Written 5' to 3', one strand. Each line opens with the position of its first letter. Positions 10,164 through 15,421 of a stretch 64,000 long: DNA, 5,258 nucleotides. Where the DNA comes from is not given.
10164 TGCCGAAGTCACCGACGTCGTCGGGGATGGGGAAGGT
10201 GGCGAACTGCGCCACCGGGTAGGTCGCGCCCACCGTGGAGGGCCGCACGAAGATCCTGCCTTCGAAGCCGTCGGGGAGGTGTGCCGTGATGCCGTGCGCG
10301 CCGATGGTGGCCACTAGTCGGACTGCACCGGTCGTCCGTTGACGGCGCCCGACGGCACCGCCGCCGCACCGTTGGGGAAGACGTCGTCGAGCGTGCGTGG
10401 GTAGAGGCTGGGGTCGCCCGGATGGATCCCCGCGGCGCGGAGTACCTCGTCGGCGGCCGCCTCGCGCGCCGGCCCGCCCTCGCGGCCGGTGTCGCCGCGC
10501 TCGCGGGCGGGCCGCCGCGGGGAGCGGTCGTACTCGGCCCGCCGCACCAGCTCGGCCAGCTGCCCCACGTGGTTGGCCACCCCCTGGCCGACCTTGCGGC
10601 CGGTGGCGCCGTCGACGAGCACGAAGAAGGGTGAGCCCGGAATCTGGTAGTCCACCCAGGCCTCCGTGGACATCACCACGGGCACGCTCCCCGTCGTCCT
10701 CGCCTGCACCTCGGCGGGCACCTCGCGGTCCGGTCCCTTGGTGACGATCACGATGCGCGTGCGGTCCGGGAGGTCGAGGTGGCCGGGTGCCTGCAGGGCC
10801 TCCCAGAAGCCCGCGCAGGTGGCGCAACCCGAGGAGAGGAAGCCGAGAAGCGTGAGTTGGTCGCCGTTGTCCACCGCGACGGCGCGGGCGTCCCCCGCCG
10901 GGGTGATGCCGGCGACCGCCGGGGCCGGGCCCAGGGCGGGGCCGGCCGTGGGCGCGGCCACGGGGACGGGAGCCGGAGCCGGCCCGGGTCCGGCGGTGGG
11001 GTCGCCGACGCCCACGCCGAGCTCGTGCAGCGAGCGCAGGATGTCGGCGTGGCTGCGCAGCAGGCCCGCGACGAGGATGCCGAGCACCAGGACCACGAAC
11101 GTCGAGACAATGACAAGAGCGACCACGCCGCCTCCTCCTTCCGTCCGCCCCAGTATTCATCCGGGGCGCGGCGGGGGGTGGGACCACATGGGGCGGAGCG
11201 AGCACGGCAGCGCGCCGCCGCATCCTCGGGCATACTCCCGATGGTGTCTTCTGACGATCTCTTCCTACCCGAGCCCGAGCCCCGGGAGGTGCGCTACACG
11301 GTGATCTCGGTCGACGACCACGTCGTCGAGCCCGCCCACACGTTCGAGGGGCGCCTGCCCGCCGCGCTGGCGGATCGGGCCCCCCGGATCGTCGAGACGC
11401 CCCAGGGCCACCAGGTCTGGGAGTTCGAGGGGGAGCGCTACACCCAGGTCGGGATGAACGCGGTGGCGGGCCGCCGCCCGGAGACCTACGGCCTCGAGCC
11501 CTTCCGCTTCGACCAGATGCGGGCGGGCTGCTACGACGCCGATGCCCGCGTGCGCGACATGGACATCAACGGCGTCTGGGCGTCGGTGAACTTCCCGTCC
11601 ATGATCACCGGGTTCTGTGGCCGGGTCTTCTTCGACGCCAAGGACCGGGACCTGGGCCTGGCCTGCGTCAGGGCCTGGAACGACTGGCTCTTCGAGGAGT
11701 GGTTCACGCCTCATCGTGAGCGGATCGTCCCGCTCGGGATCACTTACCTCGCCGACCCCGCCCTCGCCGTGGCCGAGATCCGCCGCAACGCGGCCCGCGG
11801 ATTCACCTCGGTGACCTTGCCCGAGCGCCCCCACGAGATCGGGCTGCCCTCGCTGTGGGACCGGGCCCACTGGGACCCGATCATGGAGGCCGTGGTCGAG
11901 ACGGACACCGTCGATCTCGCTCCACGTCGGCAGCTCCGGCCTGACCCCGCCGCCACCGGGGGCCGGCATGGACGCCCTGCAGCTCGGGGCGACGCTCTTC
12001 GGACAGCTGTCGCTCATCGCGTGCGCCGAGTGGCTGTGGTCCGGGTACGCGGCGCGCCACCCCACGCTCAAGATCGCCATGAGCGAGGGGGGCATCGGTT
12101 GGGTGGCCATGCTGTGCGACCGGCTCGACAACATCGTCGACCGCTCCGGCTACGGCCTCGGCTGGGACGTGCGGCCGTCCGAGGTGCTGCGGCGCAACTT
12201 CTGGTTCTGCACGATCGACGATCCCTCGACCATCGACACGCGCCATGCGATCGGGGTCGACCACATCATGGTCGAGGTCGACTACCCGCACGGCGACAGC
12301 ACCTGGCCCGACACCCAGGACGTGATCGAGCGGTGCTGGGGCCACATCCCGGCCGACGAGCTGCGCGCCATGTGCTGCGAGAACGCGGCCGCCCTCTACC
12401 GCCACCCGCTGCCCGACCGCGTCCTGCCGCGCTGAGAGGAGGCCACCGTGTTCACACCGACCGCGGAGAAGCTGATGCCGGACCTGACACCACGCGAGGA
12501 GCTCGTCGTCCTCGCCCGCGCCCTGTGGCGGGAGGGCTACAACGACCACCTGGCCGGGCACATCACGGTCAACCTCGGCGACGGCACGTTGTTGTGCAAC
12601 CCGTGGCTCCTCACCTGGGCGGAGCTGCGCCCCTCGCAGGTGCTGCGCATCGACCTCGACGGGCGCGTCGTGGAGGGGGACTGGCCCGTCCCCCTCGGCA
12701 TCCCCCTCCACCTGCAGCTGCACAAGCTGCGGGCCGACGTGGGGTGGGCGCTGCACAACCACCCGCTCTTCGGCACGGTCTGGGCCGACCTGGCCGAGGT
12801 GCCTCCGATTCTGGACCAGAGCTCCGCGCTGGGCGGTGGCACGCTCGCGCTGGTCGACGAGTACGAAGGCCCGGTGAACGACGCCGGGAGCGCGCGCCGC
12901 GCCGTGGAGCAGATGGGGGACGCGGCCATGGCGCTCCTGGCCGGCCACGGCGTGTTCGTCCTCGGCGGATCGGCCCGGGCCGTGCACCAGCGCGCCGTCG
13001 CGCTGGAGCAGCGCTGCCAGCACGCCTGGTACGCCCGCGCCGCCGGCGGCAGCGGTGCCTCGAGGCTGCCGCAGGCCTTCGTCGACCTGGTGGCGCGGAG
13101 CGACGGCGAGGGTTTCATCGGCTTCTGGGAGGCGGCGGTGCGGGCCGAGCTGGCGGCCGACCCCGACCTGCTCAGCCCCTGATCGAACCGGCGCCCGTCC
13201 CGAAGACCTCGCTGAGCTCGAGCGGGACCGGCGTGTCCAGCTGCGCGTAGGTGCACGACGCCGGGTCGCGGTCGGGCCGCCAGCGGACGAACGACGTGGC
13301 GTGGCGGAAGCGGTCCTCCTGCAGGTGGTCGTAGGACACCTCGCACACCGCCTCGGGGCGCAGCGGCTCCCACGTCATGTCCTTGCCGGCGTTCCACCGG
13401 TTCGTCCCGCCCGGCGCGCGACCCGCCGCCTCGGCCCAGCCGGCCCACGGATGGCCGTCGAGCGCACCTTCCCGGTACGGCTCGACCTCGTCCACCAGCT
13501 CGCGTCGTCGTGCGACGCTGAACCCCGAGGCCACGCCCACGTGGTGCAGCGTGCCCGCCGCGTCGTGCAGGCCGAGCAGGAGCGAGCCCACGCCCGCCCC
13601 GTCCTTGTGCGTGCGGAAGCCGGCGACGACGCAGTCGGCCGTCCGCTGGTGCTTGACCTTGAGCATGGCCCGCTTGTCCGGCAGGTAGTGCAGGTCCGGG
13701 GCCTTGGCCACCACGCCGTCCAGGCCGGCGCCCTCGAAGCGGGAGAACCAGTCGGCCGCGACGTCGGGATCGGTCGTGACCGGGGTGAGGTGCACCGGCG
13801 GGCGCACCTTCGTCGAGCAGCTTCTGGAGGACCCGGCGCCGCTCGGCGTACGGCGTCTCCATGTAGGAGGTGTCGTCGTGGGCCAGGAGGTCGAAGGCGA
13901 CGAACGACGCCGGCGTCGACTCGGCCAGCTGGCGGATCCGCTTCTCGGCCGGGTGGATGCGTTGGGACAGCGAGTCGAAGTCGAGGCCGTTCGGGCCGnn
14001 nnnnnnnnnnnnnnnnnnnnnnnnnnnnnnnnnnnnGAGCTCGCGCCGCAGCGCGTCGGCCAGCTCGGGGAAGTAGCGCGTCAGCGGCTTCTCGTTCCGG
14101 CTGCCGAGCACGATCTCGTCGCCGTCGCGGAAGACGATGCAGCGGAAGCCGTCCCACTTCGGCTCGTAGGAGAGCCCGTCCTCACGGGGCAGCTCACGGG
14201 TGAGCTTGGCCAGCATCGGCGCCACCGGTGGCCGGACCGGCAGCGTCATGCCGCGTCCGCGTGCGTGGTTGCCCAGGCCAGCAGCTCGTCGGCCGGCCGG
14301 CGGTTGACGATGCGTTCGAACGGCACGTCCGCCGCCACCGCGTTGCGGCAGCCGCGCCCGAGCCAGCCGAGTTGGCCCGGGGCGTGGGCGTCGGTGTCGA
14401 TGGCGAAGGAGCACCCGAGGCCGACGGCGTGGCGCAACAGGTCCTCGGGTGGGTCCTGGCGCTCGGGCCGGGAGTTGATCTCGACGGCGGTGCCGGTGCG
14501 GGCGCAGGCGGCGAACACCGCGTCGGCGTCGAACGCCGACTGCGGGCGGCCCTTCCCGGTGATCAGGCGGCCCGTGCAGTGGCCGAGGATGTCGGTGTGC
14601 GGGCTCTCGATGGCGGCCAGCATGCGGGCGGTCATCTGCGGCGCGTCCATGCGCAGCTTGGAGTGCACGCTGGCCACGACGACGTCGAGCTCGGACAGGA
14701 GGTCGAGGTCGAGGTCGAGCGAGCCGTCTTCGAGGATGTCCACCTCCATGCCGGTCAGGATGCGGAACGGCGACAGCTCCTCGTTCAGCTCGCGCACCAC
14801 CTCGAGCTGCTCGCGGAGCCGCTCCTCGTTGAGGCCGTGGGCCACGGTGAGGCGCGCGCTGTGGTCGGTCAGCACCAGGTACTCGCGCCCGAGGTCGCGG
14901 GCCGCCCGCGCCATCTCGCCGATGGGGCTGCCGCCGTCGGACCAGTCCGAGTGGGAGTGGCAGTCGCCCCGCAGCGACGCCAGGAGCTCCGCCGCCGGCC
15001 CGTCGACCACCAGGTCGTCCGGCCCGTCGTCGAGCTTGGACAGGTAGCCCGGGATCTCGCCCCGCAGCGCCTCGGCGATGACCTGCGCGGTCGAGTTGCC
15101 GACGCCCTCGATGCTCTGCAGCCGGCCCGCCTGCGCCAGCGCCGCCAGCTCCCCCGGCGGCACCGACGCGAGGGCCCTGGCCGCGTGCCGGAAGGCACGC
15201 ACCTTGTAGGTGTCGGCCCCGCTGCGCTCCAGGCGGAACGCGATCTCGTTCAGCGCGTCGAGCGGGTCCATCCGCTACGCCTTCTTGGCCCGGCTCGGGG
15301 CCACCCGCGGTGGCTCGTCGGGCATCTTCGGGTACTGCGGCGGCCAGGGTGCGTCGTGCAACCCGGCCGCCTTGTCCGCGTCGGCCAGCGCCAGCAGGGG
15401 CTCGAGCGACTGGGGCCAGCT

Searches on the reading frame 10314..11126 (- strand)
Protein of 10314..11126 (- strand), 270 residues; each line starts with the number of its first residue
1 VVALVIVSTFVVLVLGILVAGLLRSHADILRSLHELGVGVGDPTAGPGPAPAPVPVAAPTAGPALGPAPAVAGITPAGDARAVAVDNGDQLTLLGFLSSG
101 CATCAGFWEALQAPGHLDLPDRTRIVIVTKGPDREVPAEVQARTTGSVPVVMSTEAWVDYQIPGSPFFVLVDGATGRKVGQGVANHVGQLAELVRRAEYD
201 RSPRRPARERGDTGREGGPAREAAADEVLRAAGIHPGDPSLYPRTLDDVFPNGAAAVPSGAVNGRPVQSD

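Call 5: search_protein_families(library=pfam, proteins=[window:10314-11126:-], max_evalue=0.1)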
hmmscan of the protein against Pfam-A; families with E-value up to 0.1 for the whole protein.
window:10314-11126:- (270 aa): 0 families

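Call 6: search_protein_families(library=ncbifam, proteins=[window:10314-11126:-], max_evalue=0.1)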
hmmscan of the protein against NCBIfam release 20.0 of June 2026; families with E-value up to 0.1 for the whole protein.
window:10314-11126:- (270 aa): 1 family
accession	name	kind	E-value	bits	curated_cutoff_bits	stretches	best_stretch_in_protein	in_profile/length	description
TIGR02661.1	MauD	equivalog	0.0017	17.9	188.6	1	89-193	74-174/189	methylamine dehydrogenase accessory protein MauD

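Call 72: search_solved_structures(query=window:10314-11126:-, max_evalue=1, show_alignments=2)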
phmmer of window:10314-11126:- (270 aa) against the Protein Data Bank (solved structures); distinct sequences matched with E-value up to 1: 4.
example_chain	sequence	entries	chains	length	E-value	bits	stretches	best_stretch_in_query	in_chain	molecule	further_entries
7bu6_A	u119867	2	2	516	0.066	15.9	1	40-82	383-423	Endolysin,Endolysin,Endolysin,Beta-1 adrenergic receptor chimera | Endolysin,Endolysin,Beta-1 adrenergic receptor chimera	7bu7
9l84_R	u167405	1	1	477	0.088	15.5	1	40-82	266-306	Beta-1 adrenergic receptor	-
7w72_A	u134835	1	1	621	0.25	14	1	16-134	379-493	Glycosylphosphatidylinositol anchor attachment 1 protein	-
7wld_G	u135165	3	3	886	0.42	13.3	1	16-134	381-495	Glycosylphosphatidylinositol anchor attachment 1 protein | Glycosylphosphatidylinositol anchor attachment 1 protein,GFP-like fluorescent chromoprotei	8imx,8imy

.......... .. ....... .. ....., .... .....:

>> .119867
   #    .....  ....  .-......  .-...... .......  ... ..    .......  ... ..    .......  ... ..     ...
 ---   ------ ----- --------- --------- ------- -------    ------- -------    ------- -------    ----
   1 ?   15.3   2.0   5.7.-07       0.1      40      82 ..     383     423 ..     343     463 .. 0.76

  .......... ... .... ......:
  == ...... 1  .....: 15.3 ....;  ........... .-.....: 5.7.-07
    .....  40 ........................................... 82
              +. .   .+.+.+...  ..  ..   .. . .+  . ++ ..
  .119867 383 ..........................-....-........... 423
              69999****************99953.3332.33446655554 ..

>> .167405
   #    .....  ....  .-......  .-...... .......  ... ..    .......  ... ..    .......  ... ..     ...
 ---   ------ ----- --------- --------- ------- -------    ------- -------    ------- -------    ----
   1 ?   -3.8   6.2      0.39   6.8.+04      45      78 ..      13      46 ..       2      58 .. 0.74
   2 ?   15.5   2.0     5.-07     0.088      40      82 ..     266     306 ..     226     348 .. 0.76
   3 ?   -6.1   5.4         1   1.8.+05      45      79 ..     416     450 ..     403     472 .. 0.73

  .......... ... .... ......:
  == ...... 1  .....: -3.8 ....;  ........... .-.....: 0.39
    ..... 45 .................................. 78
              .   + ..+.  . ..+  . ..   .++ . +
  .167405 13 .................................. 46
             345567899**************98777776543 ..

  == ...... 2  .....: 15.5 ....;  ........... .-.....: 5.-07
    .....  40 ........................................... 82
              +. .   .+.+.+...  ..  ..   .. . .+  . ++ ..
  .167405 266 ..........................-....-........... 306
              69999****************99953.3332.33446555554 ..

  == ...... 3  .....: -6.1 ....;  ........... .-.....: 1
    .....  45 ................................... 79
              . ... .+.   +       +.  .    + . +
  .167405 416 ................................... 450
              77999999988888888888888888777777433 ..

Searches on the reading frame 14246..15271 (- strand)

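Call 89: search_protein_families(library=pfam, proteins=[window:14246-15271:-], max_evalue=0.00001)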
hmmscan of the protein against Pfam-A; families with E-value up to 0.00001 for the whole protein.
window:14246-15271:- (341 aa): 2 families
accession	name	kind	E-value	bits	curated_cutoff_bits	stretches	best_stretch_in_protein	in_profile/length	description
PF14716.13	HHH_8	-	5.1e-12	46.4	30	1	4-70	7-69/73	Helix-hairpin-helix domain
PF02811.25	PHP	-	6e-09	36.9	26.4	1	103-267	1-163/164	PHP domain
